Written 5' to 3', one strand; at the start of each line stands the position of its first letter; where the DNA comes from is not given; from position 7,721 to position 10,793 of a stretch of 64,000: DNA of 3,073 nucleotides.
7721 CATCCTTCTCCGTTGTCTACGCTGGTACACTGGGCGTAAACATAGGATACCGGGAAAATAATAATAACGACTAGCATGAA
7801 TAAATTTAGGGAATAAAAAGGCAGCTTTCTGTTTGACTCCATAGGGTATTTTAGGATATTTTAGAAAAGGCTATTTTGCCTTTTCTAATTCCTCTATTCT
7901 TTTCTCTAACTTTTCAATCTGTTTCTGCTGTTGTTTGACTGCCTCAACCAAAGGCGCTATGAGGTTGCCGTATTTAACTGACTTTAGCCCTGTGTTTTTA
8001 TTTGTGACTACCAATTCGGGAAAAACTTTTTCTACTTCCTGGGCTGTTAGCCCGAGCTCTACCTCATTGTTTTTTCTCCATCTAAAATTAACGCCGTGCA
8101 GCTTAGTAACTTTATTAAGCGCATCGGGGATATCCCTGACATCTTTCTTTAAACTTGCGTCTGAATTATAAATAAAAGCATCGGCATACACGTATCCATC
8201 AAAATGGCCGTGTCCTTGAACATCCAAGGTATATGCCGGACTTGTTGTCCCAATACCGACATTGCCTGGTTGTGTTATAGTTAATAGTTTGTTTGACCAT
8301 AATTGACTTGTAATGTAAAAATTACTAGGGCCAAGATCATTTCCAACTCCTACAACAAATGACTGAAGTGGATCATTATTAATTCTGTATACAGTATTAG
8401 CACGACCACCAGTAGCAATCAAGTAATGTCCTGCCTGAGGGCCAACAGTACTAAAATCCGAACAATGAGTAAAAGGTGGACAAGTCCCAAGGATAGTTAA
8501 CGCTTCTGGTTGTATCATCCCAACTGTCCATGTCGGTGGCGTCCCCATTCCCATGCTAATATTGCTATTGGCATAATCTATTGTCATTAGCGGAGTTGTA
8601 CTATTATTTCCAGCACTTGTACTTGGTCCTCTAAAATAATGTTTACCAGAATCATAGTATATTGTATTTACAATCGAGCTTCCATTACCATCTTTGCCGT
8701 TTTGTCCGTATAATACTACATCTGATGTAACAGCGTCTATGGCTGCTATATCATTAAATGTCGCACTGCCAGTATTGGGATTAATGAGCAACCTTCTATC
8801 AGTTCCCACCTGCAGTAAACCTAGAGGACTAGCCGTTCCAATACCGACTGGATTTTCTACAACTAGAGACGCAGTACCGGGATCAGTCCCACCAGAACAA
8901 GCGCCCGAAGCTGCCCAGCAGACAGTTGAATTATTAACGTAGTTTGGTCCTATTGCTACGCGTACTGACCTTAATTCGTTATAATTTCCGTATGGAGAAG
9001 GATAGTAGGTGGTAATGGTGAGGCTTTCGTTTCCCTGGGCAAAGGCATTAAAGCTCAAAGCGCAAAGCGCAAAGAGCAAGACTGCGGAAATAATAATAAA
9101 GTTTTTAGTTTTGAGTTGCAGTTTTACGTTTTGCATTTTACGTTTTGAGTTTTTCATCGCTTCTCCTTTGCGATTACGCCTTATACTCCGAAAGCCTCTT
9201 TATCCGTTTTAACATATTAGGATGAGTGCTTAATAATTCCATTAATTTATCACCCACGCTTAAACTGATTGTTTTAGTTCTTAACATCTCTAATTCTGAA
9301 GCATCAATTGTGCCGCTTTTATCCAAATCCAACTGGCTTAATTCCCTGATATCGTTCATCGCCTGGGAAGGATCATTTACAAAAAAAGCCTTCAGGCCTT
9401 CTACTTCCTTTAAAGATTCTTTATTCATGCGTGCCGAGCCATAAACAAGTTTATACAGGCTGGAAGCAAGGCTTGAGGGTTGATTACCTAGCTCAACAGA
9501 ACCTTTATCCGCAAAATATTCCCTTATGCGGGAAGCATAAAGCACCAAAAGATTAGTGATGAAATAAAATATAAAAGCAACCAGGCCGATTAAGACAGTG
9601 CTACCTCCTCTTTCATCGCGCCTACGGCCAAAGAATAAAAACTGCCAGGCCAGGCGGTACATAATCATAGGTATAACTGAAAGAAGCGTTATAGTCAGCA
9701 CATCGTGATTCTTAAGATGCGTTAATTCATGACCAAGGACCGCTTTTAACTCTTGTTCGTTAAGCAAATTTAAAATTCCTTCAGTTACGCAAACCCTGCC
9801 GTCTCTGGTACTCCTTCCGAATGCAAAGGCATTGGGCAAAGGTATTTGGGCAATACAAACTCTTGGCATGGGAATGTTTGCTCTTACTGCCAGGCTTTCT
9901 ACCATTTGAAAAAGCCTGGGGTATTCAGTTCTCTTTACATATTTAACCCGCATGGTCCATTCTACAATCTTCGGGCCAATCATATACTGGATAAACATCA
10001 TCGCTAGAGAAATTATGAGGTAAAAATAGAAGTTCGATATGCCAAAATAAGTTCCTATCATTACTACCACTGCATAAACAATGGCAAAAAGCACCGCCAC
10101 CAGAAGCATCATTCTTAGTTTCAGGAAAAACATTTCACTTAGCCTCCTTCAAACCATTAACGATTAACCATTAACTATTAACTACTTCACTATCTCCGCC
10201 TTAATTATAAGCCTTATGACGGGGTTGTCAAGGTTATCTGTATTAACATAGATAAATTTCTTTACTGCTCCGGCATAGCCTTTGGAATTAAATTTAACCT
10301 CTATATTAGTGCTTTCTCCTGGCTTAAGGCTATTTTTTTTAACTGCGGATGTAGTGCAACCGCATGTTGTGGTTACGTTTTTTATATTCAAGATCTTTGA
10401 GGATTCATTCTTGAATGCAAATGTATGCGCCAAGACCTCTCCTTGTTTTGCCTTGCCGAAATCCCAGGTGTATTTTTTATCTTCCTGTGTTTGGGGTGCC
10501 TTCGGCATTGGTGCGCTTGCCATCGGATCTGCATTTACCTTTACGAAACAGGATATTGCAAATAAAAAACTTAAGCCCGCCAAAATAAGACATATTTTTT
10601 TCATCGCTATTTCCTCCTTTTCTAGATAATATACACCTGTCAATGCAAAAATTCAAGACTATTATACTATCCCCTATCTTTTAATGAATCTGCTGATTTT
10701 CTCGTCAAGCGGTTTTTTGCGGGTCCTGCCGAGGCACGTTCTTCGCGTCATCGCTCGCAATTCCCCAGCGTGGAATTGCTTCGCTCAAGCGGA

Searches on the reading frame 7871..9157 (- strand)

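Call 10: search_protein_families(library=pfam, proteins=[window:7871-9157:-])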
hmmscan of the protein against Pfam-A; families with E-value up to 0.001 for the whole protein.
window:7871-9157:- (428 aa): 1 family
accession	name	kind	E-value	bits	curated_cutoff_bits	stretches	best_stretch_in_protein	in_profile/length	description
PF13884.11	Peptidase_S74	-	3.5e-15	56.5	22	1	332-383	1-57/58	Chaperone of endosialidase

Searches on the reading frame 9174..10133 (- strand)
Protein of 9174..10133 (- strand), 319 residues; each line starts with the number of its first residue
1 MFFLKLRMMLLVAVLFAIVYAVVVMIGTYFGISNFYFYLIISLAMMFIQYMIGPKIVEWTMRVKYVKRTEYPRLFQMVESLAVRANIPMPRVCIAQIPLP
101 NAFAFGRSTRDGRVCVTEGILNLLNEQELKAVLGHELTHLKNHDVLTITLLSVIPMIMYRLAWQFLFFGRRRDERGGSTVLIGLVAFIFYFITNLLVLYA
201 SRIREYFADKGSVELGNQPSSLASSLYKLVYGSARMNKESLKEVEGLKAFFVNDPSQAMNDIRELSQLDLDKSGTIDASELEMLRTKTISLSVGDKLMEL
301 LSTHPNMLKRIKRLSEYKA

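Call 10: search_protein_families(library=pfam, proteins=[window:9174-10133:-])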
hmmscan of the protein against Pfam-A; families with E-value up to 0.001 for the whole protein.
window:9174-10133:- (319 aa): 3 families
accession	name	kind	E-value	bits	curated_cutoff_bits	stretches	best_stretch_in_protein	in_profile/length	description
PF01435.24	Peptidase_M48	-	5e-38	131.2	20.3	1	72-317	5-185/186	Peptidase family M48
PF05569.17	Peptidase_M56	-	3.3e-05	23.7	31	1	39-159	105-223/296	BlaR1 peptidase M56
PF13202.12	EF-hand_5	-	5.9e-05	22.8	25.9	1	263-283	2-23/25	EF hand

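Call 56: find_homologous_proteins(query=window:9174-10133:-, max_evalue=1e-30)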
Query window:9174-10133:- (319 aa): 5926 proteins with E <= 1e-30 among 8000 candidates; the best 120 are listed.
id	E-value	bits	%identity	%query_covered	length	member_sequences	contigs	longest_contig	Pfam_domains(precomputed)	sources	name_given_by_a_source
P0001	3.1e-203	692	100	100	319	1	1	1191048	PF01435.25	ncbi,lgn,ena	-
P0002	8.8e-193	657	94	100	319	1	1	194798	PF01435.25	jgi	-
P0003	3.9e-184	629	88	100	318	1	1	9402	PF01435.25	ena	-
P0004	4.0e-182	622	87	100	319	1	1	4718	PF01435.25,PF05569.18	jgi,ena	-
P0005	7.4e-182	621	88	100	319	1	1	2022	PF01435.25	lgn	-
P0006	1.4e-180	617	88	100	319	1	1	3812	PF01435.25,PF05569.18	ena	-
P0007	2.7e-180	616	87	100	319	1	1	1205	PF01435.25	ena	-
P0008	5.6e-180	615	87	100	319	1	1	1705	PF01435.25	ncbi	-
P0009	1.6e-179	614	88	100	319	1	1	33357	PF01435.25,PF05569.18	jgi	-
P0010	5.4e-178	609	87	100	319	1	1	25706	PF01435.25,PF05569.18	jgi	jgi:heat shock protein HtpX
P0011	8.6e-178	608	88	96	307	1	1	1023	PF01435.25,PF05569.18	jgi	-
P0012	1.3e-177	607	88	97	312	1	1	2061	PF01435.25,PF05569.18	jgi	jgi:heat shock protein HtpX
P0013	1.1e-176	604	85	100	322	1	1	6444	PF01435.25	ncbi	-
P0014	1.6e-176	604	84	100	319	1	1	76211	PF01435.25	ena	-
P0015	2.1e-176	603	86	100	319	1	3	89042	PF01435.25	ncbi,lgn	-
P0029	8.4e-174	595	84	100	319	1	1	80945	PF01435.25,PF05569.18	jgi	-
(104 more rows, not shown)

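Call 57: find_encoding_contigs(protein=P0002, flank=10000, max_places=3)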
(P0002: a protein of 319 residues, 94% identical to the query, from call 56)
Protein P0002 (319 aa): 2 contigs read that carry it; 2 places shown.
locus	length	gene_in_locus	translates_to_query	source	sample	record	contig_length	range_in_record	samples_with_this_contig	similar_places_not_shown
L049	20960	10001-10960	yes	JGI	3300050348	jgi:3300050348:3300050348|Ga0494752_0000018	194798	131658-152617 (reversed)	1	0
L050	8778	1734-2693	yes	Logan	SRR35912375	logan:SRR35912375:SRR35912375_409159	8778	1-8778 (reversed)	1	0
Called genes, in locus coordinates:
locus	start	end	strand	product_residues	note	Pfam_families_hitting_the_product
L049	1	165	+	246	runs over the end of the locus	PF02535:Zip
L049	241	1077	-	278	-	PF02401:LYTB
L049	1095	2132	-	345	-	PF00348:polyprenyl_synt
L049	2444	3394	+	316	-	PF01040:UbiA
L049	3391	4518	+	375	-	PF01266:DAO (faint), PF07992:Pyr_redox_2, PF13454:NAD_binding_9 (faint), PF13738:Pyr_redox_3 (faint), PF00070:Pyr_redox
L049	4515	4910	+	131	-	PF07681:DoxX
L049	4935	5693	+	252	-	PF01891:CbiM, PF12822:ECF_trnsprt (weak)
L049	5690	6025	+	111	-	PF13190:PDGLE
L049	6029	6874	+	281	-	PF02361:CbiQ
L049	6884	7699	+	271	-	PF00005:ABC_tran, PF02463:SMC_N (weak), PF13304:AAA_21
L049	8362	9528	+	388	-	-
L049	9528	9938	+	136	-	PF07610:DUF1573, PF22544:HYDIN_VesB_CFA65-like_Ig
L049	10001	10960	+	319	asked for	PF01435:Peptidase_M48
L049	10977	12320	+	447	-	PF13884:Peptidase_S74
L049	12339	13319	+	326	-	-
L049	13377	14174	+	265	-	PF13462:Thioredoxin_4, PF01323:DSBA, PF13743:Thioredoxin_5 (weak)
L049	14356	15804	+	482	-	PF01336:tRNA_anti-codon, PF00152:tRNA-synt_2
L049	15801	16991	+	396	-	PF12704:MacB_PCD, PF02687:FtsX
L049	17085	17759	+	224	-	PF00005:ABC_tran, PF02463:SMC_N (faint), PF13304:AAA_21 (faint)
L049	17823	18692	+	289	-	PF01063:Aminotran_4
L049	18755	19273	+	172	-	PF02151:UVR (weak)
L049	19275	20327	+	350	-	PF00217:ATP-gua_Ptrans, PF27454:McsB_C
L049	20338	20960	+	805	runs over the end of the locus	PF02861:Clp_N, PF23569:NBD_SMAX1 (weak), PF00004:AAA, PF17871:AAA_lid_9, PF00004:AAA, PF07724:AAA_2, PF07728:AAA_5, PF10431:ClpB_D2-small, +7 more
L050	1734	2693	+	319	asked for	PF01435:Peptidase_M48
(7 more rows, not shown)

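Call 58: find_encoding_contigs(protein=P0015, flank=10000, max_places=3)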
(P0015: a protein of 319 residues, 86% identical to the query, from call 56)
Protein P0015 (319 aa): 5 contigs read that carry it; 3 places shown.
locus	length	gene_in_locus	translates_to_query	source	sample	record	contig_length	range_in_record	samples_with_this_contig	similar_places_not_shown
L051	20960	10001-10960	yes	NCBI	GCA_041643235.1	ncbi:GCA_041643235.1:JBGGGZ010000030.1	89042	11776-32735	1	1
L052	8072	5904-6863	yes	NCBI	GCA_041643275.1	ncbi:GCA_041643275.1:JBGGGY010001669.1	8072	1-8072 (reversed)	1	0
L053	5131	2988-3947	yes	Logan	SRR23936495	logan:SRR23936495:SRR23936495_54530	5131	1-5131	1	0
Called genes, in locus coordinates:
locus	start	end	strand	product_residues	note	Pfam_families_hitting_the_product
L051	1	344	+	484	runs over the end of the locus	PF13230:GATase_4, PF13522:GATase_6, PF13537:GATase_7, PF00156:Pribosyltran (weak)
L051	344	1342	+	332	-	PF00586:AIRS, PF02769:AIRS_C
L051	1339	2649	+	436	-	PF02844:GARS_N, PF01071:GARS_A, PF02222:ATP-grasp (faint), PF02843:GARS_C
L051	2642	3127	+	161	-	PF00731:AIRC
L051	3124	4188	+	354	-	PF01300:Sua5_yciO_yrdC, PF01451:LMWPc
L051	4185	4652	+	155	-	PF02502:LacAB_rpiB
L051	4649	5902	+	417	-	PF00464:SHMT, PF00155:Aminotran_1_2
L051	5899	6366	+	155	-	PF00383:dCMP_cyt_deam_1, PF14437:MafB19-deam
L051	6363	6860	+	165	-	PF22811:Zn_ribbon_NrdR, PF03477:ATP-cone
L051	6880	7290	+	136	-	PF02577:BFN_dom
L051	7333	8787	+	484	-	PF01743:PolyA_pol, PF12627:PolyA_pol_RNAbd, PF01966:HD, PF13735:tRNA_NucTran2_2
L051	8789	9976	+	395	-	-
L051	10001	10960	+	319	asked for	PF01435:Peptidase_M48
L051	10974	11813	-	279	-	PF02401:LYTB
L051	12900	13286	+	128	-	-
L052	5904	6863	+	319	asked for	PF01435:Peptidase_M48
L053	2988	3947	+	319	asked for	PF01435:Peptidase_M48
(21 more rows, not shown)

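Call 59: find_encoding_contigs(protein=P0014, flank=10000, max_places=3)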
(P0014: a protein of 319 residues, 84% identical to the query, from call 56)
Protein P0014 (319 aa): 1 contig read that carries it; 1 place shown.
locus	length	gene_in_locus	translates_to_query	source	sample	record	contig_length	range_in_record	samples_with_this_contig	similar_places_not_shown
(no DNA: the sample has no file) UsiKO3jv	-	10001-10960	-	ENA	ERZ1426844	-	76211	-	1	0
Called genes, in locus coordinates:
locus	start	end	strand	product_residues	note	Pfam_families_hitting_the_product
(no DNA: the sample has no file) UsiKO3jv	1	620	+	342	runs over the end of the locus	PF04055:Radical_SAM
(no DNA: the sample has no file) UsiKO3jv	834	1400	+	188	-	PF01613:Flavin_Reduct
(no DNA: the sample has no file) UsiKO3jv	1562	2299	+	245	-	PF02535:Zip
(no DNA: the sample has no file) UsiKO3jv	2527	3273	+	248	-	PF00072:Response_reg, PF23198:PDE8A_N (faint), PF00072:Response_reg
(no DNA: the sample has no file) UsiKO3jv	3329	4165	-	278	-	PF02401:LYTB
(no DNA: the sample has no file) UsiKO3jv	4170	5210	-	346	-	PF00348:polyprenyl_synt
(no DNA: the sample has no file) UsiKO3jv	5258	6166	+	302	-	PF01040:UbiA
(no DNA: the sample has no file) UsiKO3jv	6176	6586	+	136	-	PF07681:DoxX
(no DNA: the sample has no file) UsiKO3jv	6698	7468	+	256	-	PF02361:CbiQ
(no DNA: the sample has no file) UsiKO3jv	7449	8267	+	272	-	PF00005:ABC_tran, PF02463:SMC_N, PF13175:AAA_15 (faint), PF13304:AAA_21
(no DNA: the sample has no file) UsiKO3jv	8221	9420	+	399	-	-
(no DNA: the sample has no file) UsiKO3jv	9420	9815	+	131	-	PF07610:DUF1573, PF22544:HYDIN_VesB_CFA65-like_Ig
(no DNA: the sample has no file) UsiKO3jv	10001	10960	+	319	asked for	PF01435:Peptidase_M48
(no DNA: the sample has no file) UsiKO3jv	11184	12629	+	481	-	PF01336:tRNA_anti-codon, PF00152:tRNA-synt_2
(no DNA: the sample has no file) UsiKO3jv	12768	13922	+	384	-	PF12704:MacB_PCD, PF02687:FtsX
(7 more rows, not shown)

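Call 65: find_encoding_contigs(protein=P0009, flank=10000, max_places=2)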
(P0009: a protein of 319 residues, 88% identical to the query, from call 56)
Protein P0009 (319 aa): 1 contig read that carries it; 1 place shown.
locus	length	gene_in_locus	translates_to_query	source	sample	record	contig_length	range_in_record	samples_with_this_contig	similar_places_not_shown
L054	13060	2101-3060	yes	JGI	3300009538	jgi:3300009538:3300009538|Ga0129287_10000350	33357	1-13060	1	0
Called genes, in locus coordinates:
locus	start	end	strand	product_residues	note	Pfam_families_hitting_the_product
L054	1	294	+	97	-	?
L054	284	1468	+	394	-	-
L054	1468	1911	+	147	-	PF07610:DUF1573, PF22544:HYDIN_VesB_CFA65-like_Ig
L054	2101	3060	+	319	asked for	PF05569:Peptidase_M56 (weak), PF01435:Peptidase_M48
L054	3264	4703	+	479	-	PF01336:tRNA_anti-codon, PF00152:tRNA-synt_2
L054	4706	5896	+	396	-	PF12704:MacB_PCD, PF02687:FtsX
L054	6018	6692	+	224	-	PF02463:SMC_N (weak), PF00005:ABC_tran, PF13304:AAA_21 (faint)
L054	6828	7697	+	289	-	PF01063:Aminotran_4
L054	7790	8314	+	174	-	PF02151:UVR (weak)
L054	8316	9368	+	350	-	PF00217:ATP-gua_Ptrans, PF27454:McsB_C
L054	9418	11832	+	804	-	PF02861:Clp_N, PF23569:NBD_SMAX1 (weak), PF00004:AAA, PF17871:AAA_lid_9, PF00004:AAA, PF07724:AAA_2, PF07728:AAA_5, PF10431:ClpB_D2-small, +10 more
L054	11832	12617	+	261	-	PF02405:MlaE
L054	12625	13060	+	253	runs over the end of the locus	PF00005:ABC_tran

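Call 66: find_encoding_contigs(protein=P0029, flank=10000, max_places=2)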
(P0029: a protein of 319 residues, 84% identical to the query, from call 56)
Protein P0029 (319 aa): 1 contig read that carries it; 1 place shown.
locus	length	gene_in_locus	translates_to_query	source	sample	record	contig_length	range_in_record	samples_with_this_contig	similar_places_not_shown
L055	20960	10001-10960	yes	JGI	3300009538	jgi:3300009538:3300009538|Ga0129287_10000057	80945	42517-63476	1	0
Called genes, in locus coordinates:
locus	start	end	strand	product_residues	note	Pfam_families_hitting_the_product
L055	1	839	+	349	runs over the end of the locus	PF02661:Fic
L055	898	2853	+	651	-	PF12161:HsdM_N (weak), PF02384:N6_Mtase, PF07669:Eco57I (weak), PF01420:Methylase_S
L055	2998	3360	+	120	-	-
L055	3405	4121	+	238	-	PF18928:DUF5677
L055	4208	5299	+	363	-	PF17761:DUF1016_N, PF06250:YhcG_C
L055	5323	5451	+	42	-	-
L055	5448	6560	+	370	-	PF17761:DUF1016_N, PF06250:YhcG_C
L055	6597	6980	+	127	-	-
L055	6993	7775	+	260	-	PF13091:PLDc_2, PF17941:PP_kinase_C_1 (faint)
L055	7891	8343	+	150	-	-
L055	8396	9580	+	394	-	-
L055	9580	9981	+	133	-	PF07610:DUF1573, PF22544:HYDIN_VesB_CFA65-like_Ig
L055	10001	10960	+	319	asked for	PF05569:Peptidase_M56 (weak), PF01435:Peptidase_M48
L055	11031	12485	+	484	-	PF01336:tRNA_anti-codon, PF00152:tRNA-synt_2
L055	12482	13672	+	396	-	PF12704:MacB_PCD, PF02687:FtsX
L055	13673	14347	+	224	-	PF02463:SMC_N (faint), PF00005:ABC_tran, PF13304:AAA_21 (faint)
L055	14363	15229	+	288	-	PF01063:Aminotran_4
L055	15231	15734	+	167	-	PF02151:UVR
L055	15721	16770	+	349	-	PF00217:ATP-gua_Ptrans, PF27454:McsB_C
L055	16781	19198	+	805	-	PF02861:Clp_N, PF23569:NBD_SMAX1 (weak), PF00004:AAA, PF17871:AAA_lid_9, PF00004:AAA, PF07724:AAA_2, PF07728:AAA_5, PF10431:ClpB_D2-small, +9 more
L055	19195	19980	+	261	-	PF02405:MlaE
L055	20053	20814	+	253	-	PF13175:AAA_15 (faint), PF00005:ABC_tran, PF13304:AAA_21 (faint)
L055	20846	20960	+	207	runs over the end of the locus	PF02470:MlaD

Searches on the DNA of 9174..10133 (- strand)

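Call 60: search_with_rna_model(model_id=R1, sources=[L049, L050, L051, L052, L053], max_evalue=1)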
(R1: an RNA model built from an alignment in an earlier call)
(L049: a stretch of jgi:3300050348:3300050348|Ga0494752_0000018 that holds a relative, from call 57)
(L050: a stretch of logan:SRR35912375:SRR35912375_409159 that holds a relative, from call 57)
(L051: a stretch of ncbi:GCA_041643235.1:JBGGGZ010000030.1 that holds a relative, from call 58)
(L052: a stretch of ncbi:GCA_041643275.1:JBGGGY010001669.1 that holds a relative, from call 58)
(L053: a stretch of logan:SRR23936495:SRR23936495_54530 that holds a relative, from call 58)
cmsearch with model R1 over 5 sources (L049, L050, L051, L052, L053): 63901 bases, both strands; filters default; matches with E-value up to 1: 2.
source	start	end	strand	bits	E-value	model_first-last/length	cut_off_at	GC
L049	7748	7917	+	175.5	1.4e-40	1-171/171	no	0.54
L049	2281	2391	+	40.2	3.9e-08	1-171/171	no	0.53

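Call 62: search_with_rna_model(model_id=R1, source=L049, start=2100, end=2500, max_evalue=1, show_alignments=1, filters=off)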
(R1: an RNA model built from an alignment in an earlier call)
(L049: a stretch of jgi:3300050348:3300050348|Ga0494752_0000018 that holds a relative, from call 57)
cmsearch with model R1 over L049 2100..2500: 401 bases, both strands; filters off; matches with E-value up to 1: 7.
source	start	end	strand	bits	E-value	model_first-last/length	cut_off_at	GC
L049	2281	2391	+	40.3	2.4e-10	1-171/171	no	0.53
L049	2281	2391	-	14.1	0.00045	1-171/171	no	0.53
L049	2196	2232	+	13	0.00082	1-171/171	no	0.76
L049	2196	2232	-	5.9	0.041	1-171/171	no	0.76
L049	2418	2450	-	2.5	0.27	1-171/171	no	0.36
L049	2418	2450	+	2.4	0.28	1-171/171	no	0.36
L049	2244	2265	+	0.5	0.82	1-171/171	no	0.64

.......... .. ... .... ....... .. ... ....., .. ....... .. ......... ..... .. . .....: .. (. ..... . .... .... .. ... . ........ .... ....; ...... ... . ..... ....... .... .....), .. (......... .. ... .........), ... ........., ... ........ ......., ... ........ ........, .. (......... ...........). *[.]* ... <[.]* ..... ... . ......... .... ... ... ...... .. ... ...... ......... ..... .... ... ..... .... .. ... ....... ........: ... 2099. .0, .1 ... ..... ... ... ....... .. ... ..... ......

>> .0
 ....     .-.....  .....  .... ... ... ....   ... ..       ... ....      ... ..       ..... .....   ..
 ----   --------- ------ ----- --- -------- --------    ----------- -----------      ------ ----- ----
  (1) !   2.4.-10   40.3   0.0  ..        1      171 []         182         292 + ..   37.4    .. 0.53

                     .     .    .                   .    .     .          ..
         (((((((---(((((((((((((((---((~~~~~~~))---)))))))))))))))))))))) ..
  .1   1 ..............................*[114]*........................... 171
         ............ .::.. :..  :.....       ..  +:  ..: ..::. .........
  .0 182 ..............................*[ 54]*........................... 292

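Call 67: search_with_rna_model(model_id=R1, sources=[L054, L055], max_evalue=1)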
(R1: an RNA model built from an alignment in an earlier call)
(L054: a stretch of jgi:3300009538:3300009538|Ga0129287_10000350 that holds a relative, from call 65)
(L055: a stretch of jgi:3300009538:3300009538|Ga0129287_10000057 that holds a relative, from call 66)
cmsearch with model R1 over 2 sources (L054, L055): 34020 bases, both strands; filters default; matches with E-value up to 1: 1.
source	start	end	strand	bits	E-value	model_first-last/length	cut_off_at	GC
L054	1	109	-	79.4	8.3e-18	1-109/171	3'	0.6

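Call 86: search_rna_families(source=L049, start=2150, end=8360, threshold=evalue, max_evalue=1)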
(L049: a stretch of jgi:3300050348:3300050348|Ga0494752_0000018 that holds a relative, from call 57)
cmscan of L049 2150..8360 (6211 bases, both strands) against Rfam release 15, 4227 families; matches with E-value up to 1: 0.
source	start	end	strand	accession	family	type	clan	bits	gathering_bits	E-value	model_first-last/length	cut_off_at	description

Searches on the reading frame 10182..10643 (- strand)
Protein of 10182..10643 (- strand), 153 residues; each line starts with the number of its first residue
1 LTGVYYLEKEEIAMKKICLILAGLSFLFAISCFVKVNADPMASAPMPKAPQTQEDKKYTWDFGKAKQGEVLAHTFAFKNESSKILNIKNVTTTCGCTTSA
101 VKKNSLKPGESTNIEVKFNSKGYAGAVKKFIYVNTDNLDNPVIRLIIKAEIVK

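Call 10: search_protein_families(library=pfam, proteins=[window:10182-10643:-])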
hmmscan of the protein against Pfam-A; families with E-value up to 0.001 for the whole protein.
window:10182-10643:- (153 aa): 2 families
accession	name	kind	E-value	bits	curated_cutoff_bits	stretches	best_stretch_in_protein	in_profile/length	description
PF07610.17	DUF1573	-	1.9e-24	86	26.1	1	57-151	5-98/98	Protein of unknown function (DUF1573)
PF22544.2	HYDIN_VesB_CFA65-like_Ig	-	6.8e-16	58.8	25.5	1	59-149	9-99/100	HYDIN/CFA65/VesB-like, Ig-like domain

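Call 14: find_encoding_contigs(protein=window:10185-10604:-, flank=5000, max_places=10)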
Protein seq(140 aa) (140 aa): 1 contig read that carries it; 1 place shown.
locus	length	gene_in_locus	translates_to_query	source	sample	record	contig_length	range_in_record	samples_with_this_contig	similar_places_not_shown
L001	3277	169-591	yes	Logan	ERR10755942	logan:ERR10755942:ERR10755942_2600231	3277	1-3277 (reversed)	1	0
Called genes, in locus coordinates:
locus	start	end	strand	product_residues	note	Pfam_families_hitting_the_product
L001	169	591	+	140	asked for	PF07610:DUF1573, PF22544:HYDIN_VesB_CFA65-like_Ig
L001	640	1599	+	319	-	PF01435:Peptidase_M48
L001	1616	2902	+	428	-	PF13884:Peptidase_S74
